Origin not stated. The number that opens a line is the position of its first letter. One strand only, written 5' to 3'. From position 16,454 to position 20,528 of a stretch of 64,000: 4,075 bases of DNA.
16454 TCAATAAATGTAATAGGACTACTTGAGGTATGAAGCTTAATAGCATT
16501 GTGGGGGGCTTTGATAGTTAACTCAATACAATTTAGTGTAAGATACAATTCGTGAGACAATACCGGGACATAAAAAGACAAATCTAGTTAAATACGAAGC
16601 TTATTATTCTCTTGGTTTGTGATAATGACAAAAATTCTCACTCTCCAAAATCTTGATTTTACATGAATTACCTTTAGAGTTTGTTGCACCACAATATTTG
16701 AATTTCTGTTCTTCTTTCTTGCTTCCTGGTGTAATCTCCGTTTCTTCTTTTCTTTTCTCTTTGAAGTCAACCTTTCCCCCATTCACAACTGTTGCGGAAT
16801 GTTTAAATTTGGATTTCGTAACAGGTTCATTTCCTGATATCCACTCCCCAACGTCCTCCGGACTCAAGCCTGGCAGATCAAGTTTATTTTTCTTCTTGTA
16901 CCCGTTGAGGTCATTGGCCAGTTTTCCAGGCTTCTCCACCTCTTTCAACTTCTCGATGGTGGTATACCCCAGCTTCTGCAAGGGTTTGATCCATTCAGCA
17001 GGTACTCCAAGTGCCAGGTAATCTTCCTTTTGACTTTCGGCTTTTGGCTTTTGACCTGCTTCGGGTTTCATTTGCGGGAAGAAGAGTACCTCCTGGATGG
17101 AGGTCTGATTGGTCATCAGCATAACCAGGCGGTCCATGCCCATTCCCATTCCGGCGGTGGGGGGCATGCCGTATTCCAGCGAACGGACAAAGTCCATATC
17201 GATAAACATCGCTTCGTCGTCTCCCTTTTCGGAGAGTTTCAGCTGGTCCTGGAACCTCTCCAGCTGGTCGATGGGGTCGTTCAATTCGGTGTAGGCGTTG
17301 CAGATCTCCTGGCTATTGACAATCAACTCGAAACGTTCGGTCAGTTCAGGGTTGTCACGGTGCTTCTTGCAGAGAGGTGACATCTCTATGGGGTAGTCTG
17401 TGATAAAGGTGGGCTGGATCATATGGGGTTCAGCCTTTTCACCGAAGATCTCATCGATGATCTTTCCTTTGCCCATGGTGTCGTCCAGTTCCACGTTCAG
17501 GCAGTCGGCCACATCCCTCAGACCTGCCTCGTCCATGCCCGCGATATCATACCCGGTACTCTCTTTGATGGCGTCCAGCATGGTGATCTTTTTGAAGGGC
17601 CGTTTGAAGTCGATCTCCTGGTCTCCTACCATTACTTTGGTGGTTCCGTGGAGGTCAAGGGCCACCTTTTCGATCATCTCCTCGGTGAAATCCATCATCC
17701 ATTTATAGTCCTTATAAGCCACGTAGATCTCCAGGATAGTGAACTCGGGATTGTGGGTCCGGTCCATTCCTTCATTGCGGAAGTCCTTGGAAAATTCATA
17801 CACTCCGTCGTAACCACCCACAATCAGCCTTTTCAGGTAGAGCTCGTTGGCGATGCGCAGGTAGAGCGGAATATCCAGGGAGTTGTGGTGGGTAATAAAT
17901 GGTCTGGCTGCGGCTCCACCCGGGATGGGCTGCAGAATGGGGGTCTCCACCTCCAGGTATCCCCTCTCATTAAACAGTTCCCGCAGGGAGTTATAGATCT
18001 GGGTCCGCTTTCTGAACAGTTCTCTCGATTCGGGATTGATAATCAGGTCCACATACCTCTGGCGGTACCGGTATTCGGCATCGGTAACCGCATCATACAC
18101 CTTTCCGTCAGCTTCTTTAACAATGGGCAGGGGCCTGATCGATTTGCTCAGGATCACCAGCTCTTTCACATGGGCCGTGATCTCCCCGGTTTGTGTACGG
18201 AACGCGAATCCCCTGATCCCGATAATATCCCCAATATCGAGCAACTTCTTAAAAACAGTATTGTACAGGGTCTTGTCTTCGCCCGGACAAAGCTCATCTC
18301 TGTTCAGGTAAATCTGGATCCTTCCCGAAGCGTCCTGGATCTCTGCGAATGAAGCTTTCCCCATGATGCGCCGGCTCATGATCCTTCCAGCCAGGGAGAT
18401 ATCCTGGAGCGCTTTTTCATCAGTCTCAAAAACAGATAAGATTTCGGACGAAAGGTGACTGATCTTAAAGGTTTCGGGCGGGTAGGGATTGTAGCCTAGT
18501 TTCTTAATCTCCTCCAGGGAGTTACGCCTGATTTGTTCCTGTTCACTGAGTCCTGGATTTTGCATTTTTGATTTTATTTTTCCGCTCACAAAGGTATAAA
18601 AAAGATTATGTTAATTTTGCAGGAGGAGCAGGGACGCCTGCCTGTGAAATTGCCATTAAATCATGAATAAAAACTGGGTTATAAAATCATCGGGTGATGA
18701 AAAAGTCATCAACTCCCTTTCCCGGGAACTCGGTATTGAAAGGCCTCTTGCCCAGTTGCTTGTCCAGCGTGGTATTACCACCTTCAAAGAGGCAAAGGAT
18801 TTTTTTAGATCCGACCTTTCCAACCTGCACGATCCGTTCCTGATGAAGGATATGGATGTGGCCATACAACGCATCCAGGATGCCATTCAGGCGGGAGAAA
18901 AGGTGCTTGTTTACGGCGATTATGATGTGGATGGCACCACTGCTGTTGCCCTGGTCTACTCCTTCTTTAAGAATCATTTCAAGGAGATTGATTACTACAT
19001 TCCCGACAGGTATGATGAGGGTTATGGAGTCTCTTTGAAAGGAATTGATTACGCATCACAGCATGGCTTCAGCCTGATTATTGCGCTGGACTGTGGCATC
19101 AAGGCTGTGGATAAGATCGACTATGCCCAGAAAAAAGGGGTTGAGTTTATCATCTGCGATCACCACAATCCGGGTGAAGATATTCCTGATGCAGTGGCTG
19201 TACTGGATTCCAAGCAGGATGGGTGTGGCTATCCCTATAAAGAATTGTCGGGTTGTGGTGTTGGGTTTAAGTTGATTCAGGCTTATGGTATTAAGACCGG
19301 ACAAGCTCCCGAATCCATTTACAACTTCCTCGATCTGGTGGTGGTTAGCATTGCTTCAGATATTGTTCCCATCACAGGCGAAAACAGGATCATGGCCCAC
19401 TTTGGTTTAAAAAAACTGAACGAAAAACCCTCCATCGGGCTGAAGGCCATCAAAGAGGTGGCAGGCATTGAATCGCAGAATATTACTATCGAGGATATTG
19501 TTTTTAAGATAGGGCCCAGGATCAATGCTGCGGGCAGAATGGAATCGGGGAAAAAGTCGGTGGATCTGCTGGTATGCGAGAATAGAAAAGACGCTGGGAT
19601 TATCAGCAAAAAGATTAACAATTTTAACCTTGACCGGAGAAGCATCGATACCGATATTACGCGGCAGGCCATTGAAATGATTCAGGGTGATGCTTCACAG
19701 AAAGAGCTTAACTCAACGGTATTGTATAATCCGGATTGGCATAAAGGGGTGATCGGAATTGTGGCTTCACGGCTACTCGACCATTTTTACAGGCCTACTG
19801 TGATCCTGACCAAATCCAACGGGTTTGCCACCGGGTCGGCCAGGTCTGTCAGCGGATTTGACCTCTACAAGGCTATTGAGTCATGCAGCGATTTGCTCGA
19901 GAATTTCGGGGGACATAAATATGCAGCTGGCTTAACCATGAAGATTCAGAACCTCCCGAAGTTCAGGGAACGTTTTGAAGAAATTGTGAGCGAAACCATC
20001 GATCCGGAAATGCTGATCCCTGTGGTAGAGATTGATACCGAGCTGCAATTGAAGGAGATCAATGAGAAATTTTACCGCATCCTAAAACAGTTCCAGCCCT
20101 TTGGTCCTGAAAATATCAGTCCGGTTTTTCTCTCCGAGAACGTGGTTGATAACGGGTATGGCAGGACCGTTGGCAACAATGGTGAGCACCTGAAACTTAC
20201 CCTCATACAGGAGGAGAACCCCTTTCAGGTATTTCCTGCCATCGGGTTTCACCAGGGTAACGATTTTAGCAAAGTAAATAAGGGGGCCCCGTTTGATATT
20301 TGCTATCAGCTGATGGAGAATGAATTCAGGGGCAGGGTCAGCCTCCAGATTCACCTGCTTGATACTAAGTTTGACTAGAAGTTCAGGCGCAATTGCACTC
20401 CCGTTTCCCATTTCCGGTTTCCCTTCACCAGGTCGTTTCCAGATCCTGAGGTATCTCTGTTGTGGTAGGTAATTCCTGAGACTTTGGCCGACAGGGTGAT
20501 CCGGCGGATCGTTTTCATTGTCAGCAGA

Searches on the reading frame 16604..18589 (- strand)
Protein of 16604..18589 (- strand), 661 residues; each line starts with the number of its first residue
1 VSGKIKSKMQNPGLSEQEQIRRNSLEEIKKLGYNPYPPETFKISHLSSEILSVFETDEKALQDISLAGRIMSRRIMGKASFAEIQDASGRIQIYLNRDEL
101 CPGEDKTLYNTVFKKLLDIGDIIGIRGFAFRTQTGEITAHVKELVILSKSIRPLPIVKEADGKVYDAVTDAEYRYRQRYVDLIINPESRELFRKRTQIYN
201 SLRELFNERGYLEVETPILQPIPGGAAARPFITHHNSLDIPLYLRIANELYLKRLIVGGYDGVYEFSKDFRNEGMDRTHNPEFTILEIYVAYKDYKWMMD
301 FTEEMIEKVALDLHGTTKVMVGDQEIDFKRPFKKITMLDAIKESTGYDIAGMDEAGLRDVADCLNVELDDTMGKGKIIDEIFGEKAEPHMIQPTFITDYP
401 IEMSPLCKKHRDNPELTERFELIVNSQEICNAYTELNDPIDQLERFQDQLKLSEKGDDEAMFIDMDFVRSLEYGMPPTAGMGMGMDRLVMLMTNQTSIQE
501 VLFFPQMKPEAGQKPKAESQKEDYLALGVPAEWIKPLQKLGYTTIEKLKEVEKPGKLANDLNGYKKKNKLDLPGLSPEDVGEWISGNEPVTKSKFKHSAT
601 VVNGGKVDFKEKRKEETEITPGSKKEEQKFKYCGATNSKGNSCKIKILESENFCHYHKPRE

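Call 85: search_protein_families(library=pfam, proteins=[window:16604-18589:-], max_evalue=0.00001)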
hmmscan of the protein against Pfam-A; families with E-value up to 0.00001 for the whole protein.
window:16604-18589:- (661 aa): 2 families
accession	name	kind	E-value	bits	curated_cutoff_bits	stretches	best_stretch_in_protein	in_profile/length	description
PF00152.25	tRNA-synt_2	-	3e-91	306.1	25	1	171-508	2-308/308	tRNA synthetases class II (D, K and N)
PF01336.31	tRNA_anti-codon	-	5.3e-13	49.2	27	1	65-147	2-75/75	OB-fold nucleic acid binding domain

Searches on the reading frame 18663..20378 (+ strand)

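Call 85: search_protein_families(library=pfam, proteins=[window:18663-20378:+], max_evalue=0.00001)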
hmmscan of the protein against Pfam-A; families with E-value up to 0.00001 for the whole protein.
window:18663-20378:+ (571 aa): 3 families
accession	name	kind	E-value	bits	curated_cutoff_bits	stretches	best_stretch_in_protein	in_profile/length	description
PF17768.7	RecJ_OB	-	3.3e-28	98.3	27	1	457-566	1-106/107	RecJ OB domain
PF01368.27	DHH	-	8.7e-26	91.1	28.1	1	80-228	1-123/125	DHH family, N-terminal domain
PF02272.25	DHHA1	-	1.7e-16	61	25.9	1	353-444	6-102/102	DHHA1 domain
